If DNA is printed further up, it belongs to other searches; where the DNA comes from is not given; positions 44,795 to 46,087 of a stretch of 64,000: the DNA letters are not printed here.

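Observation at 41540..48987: Intact-looking 7.4 kb integrative island in tRNA-Thr(UGU) with perfect 47-bp att repeats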

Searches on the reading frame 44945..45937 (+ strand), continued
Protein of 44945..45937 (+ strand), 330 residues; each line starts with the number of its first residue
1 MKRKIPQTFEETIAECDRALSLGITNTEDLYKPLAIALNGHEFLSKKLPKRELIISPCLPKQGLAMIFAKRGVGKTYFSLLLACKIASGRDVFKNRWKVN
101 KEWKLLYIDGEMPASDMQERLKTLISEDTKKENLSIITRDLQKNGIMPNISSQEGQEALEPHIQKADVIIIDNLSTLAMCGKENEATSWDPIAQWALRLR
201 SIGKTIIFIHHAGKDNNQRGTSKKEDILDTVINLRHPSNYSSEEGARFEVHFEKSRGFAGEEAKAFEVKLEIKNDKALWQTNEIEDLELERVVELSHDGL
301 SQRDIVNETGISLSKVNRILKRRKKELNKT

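Call 52: find_homologous_proteins(query=window:44945-45937:+, max_evalue=1e-10)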
Query window:44945-45937:+ (330 aa): 2146 proteins with E <= 1e-10 among 4904 candidates; the best 120 are listed.
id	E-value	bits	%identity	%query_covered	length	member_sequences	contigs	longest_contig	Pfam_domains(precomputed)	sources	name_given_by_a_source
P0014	8.3e-215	730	100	100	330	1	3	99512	PF13481.13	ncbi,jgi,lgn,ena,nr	ncbi:MAG: RNA polymerase subunit sigma-70 [Proteobacteria bacterium]|nr:RNA polymerase subunit sigma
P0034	1.2e-190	650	89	98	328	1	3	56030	PF13412.13,PF13481.13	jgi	jgi:putative DNA primase/helicase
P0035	1.3e-155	535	73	98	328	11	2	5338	PF13412.13,PF13481.13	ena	-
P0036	1.4e-152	525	72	99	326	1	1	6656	PF13412.13,PF13481.13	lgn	-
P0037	2.2e-152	525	72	98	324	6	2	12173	PF13412.13,PF13481.13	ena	-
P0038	1.7e-150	519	70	99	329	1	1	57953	PF13412.13,PF13384.13,PF04545.23,PF13481.13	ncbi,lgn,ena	-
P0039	2.9e-150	518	71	98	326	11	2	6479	PF13412.13,PF13481.13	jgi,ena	jgi:putative DNA primase/helicase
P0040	2.5e-149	515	71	98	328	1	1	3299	PF13481.13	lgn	-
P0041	1.3e-148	512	70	98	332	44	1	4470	PF13481.13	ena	-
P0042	5.0e-147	507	68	99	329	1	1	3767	PF13412.13,PF13551.13,PF13481.13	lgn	-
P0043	1.3e-145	503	67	98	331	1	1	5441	PF13481.13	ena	-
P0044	2.2e-145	502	69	98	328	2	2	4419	PF13384.13,PF08281.19,PF13481.13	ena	-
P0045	5.4e-145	501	69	98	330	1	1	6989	PF13412.13,PF13384.13,PF13481.13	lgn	-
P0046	9.2e-144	496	70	98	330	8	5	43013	PF13412.13,PF06745.20,PF13384.13,PF13481.13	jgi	jgi:putative DNA primase/helicase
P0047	1.1e-141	490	69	98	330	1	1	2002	PF13412.13,PF13384.13,PF13481.13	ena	-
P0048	2.5e-141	488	67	98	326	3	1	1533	PF13412.13,PF13481.13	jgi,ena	jgi:putative DNA primase/helicase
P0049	8.6e-141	487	68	98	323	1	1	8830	PF13481.13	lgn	-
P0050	5.0e-140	484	67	98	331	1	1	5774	PF13479.13,PF13481.13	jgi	-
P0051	2.0e-138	479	67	98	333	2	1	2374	PF13412.13,PF13481.13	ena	-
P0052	2.9e-138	478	68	98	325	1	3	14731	PF13412.13,PF13384.13,PF02796.22,PF13481.13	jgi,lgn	jgi:putative DNA primase/helicase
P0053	7.6e-138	477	67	97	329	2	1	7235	PF13412.13,PF13481.13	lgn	-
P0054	6.8e-137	474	66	98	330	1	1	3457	PF13479.13,PF13545.13,PF13481.13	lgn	-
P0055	7.4e-137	474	67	98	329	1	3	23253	PF13481.13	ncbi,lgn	-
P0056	7.9e-134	464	66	98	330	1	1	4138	PF13412.13,PF06745.20,PF13384.13,PF13481.13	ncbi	-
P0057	3.9e-131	455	63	98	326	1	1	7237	PF13479.13,PF13481.13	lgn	-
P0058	1.1e-125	437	64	98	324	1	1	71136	PF13481.13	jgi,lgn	jgi:putative DNA primase/helicase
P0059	1.0e-122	427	65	87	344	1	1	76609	PF13481.13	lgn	-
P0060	8.0e-122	424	72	78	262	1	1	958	PF13481.13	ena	-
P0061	3.1e-109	383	63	86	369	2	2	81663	PF13481.13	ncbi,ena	-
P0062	2.8e-108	380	60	87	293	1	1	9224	PF13479.13,PF13481.13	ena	-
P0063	9.8e-108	378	58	95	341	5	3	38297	PF04545.23,PF13481.13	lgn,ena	-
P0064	2.3e-104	367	60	86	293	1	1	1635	PF13479.13,PF13481.13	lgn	-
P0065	1.1e-98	348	55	89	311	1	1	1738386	PF13481.13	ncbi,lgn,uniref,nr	ncbi:AAA family ATPase [Rickettsiales endosymbiont of Stachyamoeba lipophora]|uniref:AAA family ATPa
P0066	1.5e-98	348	47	58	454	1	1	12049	PF13481.13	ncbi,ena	-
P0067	3.1e-98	347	52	99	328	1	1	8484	PF06745.20,PF03796.22,PF13481.13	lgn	-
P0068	5.7e-98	346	56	88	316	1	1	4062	PF13479.13,PF13481.13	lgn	-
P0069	9.1e-98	345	65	72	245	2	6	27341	PF13481.13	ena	-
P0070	1.1e-96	342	55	86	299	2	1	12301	PF13412.13,PF13384.13,PF13542.13,PF13481.13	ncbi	-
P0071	8.4e-96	339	55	86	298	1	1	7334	PF13481.13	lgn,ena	-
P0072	1.1e-94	335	53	88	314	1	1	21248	PF13936.13,PF13481.13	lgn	-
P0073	5.3e-94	333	54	87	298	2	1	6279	PF13479.13,PF02796.22,PF13481.13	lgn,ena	-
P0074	6.0e-94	333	50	94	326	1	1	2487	PF13384.13,PF13551.13,PF13481.13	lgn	-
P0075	6.9e-94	333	51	91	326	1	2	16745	PF13384.13,PF13551.13,PF08281.19,PF13481.13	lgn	-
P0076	1.1e-93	332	53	88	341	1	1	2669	PF13412.13,PF00196.26,PF08281.19,PF13481.13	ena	-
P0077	1.6e-93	331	49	97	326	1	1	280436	PF13551.13,PF08281.19,PF13481.13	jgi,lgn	jgi:putative DNA primase/helicase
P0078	8.6e-93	329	50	94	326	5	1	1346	PF13384.13,PF13551.13,PF13481.13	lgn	-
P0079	1.0e-92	329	58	81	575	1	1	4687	PF06745.20,PF09250.17,PF13481.13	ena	-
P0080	1.4e-92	328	48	97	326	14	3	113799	PF13384.13,PF13551.13,PF13481.13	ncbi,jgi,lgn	jgi:putative DNA primase/helicase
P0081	1.5e-92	328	52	90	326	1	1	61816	PF13481.13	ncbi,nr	ncbi:MAG: AAA family ATPase [Rickettsiales bacterium]|nr:AAA family ATPase [Rickettsiales bacterium]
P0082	2.8e-92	327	51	90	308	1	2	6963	PF13479.13,PF13481.13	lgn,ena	-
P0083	3.5e-92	327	49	94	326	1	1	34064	PF13384.13,PF13551.13,PF13518.13,PF08281.19,PF13481.13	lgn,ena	-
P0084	6.8e-92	326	51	88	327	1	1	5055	PF13481.13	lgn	-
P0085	7.1e-92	326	50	89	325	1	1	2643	PF13384.13,PF13551.13,PF13481.13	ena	-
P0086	1.1e-91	325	50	92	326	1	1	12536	PF13384.13,PF13551.13,PF08281.19,PF13481.13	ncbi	-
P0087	1.3e-91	325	53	88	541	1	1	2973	PF13384.13,PF13481.13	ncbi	-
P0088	1.7e-91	325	51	89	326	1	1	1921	PF13412.13,PF13384.13,PF13551.13,PF08281.19,PF13481.13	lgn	-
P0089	1.8e-91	325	49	89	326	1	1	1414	PF13384.13,PF13551.13,PF13481.13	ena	-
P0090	2.7e-91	324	49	89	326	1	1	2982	PF13384.13,PF08281.19,PF13481.13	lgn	-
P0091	3.7e-91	324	50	94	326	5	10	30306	PF13551.13,PF08281.19,PF13481.13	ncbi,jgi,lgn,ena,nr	ncbi:MAG: AAA family ATPase [Alphaproteobacteria bacterium]|jgi:putative DNA primase/helicase|nr:AAA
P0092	5.0e-91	323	50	89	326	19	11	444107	PF13412.13,PF13384.13,PF13551.13,PF13518.13,PF08281.19,PF13481.13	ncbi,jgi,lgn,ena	-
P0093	1.5e-90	322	52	88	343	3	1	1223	PF13481.13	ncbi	-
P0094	3.2e-90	321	52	88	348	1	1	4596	PF13481.13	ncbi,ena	-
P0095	3.5e-90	320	50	89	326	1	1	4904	PF13412.13,PF13384.13,PF13551.13,PF13518.13,PF08281.19,PF13481.13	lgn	-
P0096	3.6e-90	320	49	96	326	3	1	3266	PF13384.13,PF13551.13,PF08281.19,PF13481.13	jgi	jgi:putative DNA primase/helicase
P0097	5.2e-90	320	53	88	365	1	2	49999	PF13384.13,PF13481.13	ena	-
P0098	5.5e-90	320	53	88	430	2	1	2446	PF13481.13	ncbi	-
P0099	9.3e-90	319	49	94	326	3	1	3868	PF13384.13,PF13551.13,PF13481.13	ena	-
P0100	9.7e-90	319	50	86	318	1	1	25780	PF13481.13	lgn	-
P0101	1.3e-89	319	51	85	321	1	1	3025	PF13412.13,PF13384.13,PF13551.13,PF08281.19,PF13481.13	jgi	jgi:putative DNA primase/helicase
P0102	1.4e-89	318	52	88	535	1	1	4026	PF13481.13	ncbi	-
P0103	2.3e-89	318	49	97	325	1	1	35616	PF13384.13,PF13551.13,PF08281.19,PF13481.13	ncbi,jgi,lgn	-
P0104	4.3e-89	317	52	88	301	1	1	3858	PF13479.13,PF13481.13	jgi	jgi:putative DNA primase/helicase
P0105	1.5e-88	315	50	89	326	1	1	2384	PF13384.13,PF13551.13,PF13518.13,PF13481.13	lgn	-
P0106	3.4e-88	314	48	94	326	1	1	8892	PF13384.13,PF13551.13,PF08281.19,PF13481.13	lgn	-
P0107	4.7e-88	313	48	97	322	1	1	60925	PF13384.13,PF13551.13,PF13481.13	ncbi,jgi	jgi:putative DNA primase/helicase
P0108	9.7e-88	312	50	88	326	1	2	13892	PF13384.13,PF13551.13,PF08281.19,PF13481.13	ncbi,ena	-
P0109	1.0e-87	312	49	86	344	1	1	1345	PF13384.13,PF13481.13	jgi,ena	-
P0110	1.2e-87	312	54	88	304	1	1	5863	PF13481.13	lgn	-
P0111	1.3e-87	312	49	89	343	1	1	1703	PF13412.13,PF13481.13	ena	-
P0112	1.6e-87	312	49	94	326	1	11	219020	PF13412.13,PF13384.13,PF13551.13,PF08281.19,PF13481.13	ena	-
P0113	1.9e-87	311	49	88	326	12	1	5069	PF13384.13,PF13481.13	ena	-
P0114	7.5e-87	310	52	86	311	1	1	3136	PF13384.13,PF13481.13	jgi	-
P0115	1.2e-86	309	52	88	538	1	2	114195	PF13384.13,PF13518.13,PF19898.5,PF13481.13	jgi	jgi:putative DNA primase/helicase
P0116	1.3e-86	309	50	86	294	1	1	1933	PF08281.19,PF13481.13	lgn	-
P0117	2.3e-86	308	53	87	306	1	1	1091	PF13481.13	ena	-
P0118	2.4e-86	308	51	86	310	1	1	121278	PF13481.13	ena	-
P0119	2.5e-86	308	49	89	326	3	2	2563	PF13481.13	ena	-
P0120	3.6e-86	307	51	88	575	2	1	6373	PF13384.13,PF13362.13,PF13481.13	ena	-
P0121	4.4e-86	307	48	91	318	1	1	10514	PF13412.13,PF08279.19,PF13384.13,PF13936.13,PF13518.13,PF12802.14,PF08281.19,PF13481.13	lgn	-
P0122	5.1e-86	307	51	88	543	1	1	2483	PF13481.13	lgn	-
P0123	5.3e-86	307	49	88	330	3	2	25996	PF13481.13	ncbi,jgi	jgi:putative DNA primase/helicase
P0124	5.6e-86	307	51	86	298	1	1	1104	PF13384.13,PF02796.22,PF13481.13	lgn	-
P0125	1.0e-85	306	48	88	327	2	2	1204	PF13412.13,PF13384.13,PF13936.13,PF13518.13,PF12802.14,PF08281.19,PF13481.13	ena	-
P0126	1.0e-85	306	48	87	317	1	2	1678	PF13481.13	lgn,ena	-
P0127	2.0e-85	305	51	88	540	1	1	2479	PF13481.13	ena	-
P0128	2.3e-85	305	48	88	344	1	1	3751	PF13481.13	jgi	jgi:putative DNA primase/helicase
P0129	2.9e-85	304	48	95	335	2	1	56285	PF13412.13,PF08281.19,PF13481.13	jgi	jgi:putative DNA primase/helicase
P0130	4.1e-85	304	48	87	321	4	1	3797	PF13481.13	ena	-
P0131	4.2e-85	304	51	89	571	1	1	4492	PF13481.13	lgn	-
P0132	4.8e-85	304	52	89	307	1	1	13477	PF13384.13,PF09339.17,PF08281.19,PF13481.13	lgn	-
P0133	4.9e-85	304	47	94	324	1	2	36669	PF13384.13,PF13936.13,PF13551.13,PF02796.22,PF09339.17,PF08281.19,PF13481.13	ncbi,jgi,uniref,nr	ncbi:MAG TPA: AAA family ATPase [Geminicoccus sp.]|jgi:putative DNA primase/helicase|uniref:AAA fami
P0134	7.3e-85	303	52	88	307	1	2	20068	PF08281.19,PF13481.13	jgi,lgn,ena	jgi:putative DNA primase/helicase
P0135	1.2e-84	302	48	92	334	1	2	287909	PF13412.13,PF13384.13,PF13481.13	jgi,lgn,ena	-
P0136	1.4e-84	302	51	89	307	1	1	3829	PF13481.13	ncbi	-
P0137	2.1e-84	301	49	96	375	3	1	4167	PF13412.13,PF08281.19,PF13481.13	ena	-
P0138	2.5e-84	301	47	88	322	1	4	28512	PF13481.13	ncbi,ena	-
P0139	3.7e-84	301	48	86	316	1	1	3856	PF13481.13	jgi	jgi:putative DNA primase/helicase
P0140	4.9e-84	300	49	86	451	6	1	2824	PF13384.13,PF00772.27,PF13481.13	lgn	-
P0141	4.9e-84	300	51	86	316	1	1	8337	PF13412.13,PF13518.13,PF13481.13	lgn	-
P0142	5.0e-84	300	45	90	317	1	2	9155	PF13481.13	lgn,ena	-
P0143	6.7e-84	300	48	88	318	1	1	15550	PF13384.13,PF13481.13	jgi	jgi:putative DNA primase/helicase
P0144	1.1e-83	299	53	87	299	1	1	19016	PF13384.13,PF13481.13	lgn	-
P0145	1.8e-83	298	48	86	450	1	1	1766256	PF00772.27,PF13481.13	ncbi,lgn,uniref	ncbi:AAA family ATPase [Rickettsiella endosymbiont of Xylota segnis]|uniref:AAA family ATPase n=1 Ta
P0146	2.0e-83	298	49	86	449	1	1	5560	PF00772.27,PF13481.13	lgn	-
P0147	2.1e-83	298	49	86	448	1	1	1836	PF00772.27,PF13481.13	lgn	-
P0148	2.4e-83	298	47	93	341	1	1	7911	PF13412.13,PF08281.19,PF13481.13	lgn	-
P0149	2.6e-83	298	50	86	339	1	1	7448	PF13384.13,PF13936.13,PF13551.13,PF09339.17,PF13481.13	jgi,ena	-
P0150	2.8e-83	298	49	86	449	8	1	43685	PF00772.27,PF13481.13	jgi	jgi:hypothetical protein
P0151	3.0e-83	298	46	89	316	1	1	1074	PF13481.13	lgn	-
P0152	3.7e-83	297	49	86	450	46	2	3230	PF00772.27,PF13481.13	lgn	-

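Call 53: find_encoding_contigs(protein=P0034, flank=9000, max_places=2)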
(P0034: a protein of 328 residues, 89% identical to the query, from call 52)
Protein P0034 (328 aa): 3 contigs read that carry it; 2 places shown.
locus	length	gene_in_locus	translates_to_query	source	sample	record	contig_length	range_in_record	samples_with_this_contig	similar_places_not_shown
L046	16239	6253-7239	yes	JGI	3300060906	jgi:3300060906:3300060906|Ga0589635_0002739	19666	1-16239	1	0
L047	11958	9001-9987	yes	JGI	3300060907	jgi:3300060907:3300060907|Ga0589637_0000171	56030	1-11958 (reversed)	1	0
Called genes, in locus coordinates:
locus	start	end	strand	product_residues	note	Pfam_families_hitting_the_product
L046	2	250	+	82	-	?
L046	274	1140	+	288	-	PF02629:CoA_binding, PF00549:Ligase_CoA, PF13607:Succ_CoA_lig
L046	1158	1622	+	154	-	-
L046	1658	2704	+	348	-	PF00154:RecA_N, PF08423:Rad51, PF06745:ATPase (weak), PF01637:ATPase_2 (faint), PF27531:MT3502_N (weak), PF21096:RecA_C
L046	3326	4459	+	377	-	PF24624:Int_N (faint), PF00589:Phage_integrase, PF22823:MrpR_C_cat (weak)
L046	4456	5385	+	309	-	-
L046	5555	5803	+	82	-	-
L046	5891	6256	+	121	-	PF22324:HTH_91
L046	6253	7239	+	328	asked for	PF13481:AAA_25, PF13412:HTH_24 (weak)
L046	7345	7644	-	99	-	-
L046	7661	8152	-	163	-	-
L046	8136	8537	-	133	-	-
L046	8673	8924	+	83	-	PF13560:HTH_31 (weak), PF12844:HTH_19 (weak), PF01381:HTH_3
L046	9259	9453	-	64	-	-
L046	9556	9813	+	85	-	PF01381:HTH_3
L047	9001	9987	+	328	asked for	PF13481:AAA_25, PF13412:HTH_24 (weak)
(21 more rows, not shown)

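Call 54: find_encoding_contigs(protein=P0038, flank=9000, max_places=2)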
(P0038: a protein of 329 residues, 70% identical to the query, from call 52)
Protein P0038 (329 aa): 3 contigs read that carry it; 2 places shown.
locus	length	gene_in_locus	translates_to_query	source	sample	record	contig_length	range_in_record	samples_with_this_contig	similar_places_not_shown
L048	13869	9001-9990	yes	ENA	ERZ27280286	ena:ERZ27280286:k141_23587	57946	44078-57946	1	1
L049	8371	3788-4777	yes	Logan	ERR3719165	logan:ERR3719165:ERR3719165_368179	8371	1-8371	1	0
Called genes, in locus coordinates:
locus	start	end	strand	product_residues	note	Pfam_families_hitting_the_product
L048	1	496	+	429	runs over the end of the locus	PF00587:tRNA-synt_2b, PF03129:HGTP_anticodon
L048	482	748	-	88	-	PF03083:MtN3_slv, PF04193:PQ-loop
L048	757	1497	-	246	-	PF20260:PUA_4, PF04452:Methyltrans_RNA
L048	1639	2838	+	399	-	PF00528:BPD_transp_1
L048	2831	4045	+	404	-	PF11812:DUF3333, PF00528:BPD_transp_1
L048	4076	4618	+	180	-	PF01257:2Fe-2S_thioredx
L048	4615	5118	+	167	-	PF13420:Acetyltransf_4 (weak), PF00583:Acetyltransf_1, PF13673:Acetyltransf_10, PF13508:Acetyltransf_7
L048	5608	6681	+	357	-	PF24624:Int_N (faint), PF00589:Phage_integrase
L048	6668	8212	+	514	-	-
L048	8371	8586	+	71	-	-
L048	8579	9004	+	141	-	PF22324:HTH_91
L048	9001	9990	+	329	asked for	PF13481:AAA_25, PF04545:Sigma70_r4 (faint), PF13384:HTH_23 (weak), PF13412:HTH_24 (weak)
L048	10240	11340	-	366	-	PF04313:HSDR_N (weak), PF13588:HSDR_N_2, PF04313:HSDR_N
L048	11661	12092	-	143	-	-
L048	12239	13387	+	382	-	PF13784:Fic_N, PF02661:Fic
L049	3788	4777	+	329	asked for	PF13481:AAA_25, PF04545:Sigma70_r4 (faint), PF13384:HTH_23 (weak), PF13412:HTH_24 (weak)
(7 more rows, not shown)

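Call 55: find_encoding_contigs(protein=P0058, flank=9000, max_places=2)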
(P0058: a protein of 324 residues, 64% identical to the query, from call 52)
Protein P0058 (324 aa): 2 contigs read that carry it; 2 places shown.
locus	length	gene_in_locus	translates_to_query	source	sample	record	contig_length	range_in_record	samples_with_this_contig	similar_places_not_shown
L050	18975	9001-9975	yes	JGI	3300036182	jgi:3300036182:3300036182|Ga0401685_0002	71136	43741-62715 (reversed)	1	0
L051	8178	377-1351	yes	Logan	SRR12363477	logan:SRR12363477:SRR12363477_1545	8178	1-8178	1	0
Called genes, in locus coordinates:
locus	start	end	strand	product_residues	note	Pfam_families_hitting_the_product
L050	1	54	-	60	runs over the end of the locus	-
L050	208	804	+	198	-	PF01025:GrpE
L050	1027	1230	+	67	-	PF01632:Ribosomal_L35p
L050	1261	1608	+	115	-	PF00453:Ribosomal_L20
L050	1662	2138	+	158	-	PF10947:DUF2628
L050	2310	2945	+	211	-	PF00117:GATase, PF01174:SNO (weak)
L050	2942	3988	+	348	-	PF02636:Methyltransf_28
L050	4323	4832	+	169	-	-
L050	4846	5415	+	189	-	-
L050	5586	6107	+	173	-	-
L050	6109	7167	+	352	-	PF24624:Int_N, PF00589:Phage_integrase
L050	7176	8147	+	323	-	-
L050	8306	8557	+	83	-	-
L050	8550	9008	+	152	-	PF22324:HTH_91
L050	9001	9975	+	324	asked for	PF13481:AAA_25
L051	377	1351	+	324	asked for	PF13481:AAA_25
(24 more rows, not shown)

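Call 90: search_dna_similar(query=window:44945-45937:+, collection=phages, mode=protein, max_rows=15)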
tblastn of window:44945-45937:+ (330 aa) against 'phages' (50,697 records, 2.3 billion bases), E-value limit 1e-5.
Records with a match: 107; places in all: 107; records where one place covers at least 80% of the query: 0.
Best place of each record, by identity: <60% 107.
By first word of the organism name: Mycobacterium 102; Rhodococcus 2; Gordonia 1; Mycolicibacterium 1; Roseobacter 1.
By host as written in the record: Mycobacterium smegmatis mc2 155 59; Mycobacterium smegmatis mc#155 21; - 6; Mycobacterium sp. 5; Mycobacterium smegmatis mc2155 4; Mycolicibacterium smegmatis MC2 155 3; Mycobacterium 3; Rhodococcus equi 2; and 4 more.
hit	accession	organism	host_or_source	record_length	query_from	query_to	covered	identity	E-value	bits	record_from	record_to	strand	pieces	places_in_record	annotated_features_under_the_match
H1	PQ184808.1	Mycobacterium phage Halfpint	Mycobacterium smegmatis mc2 155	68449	46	235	58%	29.1%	4e-9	64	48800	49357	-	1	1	55: DNA primase/polymerase/helicase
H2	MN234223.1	Mycobacterium phage Philly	Mycobacterium smegmatis mc2 155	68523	46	235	58%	29.1%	4e-9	64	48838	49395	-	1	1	55: DNA primase/polymerase/helicase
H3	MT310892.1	Mycobacterium phage Compostia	Mycobacterium smegmatis mc#155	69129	46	235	58%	29.1%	4e-9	64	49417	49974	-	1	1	56: DNA primase/polymerase/helicase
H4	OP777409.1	Mycobacterium phage Bassalto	Mycolicibacterium smegmatis MC2 155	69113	46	235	58%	29.1%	5e-9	64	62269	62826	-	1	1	DNA primase/polymerase/helicase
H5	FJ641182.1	Mycobacterium phage Phlyer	Mycolicibacterium smegmatis MC2 155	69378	46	235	58%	29.1%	5e-9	64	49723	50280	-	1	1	56: DNA primase/polymerase/helicase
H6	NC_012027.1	Mycobacterium phage Phlyer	Mycobacterium smegmatis mc2 155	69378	46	235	58%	29.1%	5e-9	64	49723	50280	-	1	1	56: DNA polymerase/primase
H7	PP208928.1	Mycobacterium phage HarveySr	Mycobacterium smegmatis mc#155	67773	46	235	58%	29.1%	5e-9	64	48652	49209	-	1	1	55: DNA primase/polymerase/helicase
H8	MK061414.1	Mycobacterium phage Marley1013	Mycobacterium smegmatis mc2 155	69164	46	235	58%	29.1%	5e-9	64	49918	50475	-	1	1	57: DNA primase/polymerase/helicase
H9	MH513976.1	Mycobacterium phage Morty007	Mycobacterium smegmatis mc2 155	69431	46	235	58%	29.1%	5e-9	64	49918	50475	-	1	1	56: DNA primase/polymerase/helicase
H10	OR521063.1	Mycobacterium phage Deenasa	Mycobacterium smegmatis mc#155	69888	46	235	58%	29.1%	5e-9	64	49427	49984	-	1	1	55: DNA primase/polymerase/helicase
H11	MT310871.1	Mycobacterium phage Jackstina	Mycobacterium smegmatis mc#155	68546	46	235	58%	29.1%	5e-9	64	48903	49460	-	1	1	52: DNA primase/polymerase/helicase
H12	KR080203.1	Mycobacterium phage OrangeOswald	Mycobacterium smegmatis mc2 155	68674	46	235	58%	29.1%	5e-9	64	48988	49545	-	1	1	56: DNA primase/polymerase/helicase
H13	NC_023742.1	Mycobacterium phage Akoma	Mycobacterium smegmatis mc2 155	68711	46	235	58%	29.1%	5e-9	64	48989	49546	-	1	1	56: DNA polymerase/primase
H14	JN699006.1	Mycobacterium phage Akoma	Mycobacterium smegmatis mc2 155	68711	46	235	58%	29.1%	5e-9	64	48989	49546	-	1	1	56: DNA primase/polymerase/helicase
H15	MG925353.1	Mycobacterium phage Nozo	Mycobacterium smegmatis mc2 155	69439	46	235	58%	29.1%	5e-9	64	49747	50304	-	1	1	56: DNA primase/polymerase/helicase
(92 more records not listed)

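Call 91: search_dna_similar(query=window:44945-45937:+, collection=plasmids, mode=protein, max_rows=15)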
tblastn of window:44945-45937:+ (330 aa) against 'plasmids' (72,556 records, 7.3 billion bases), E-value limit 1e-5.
Records with a match: 1; places in all: 1; records where one place covers at least 80% of the query: 0.
Best place of each record, by identity: <60% 1.
By first word of the organism name: Nitrobacter 1.
By predicted mobility (MOB-suite, as given by PLSDB): conjugative 1.
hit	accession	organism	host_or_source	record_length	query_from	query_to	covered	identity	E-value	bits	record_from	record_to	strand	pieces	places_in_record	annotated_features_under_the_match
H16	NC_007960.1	Nitrobacter hamburgensis X14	-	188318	179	320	43%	48.6%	9e-33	135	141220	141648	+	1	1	hypothetical protein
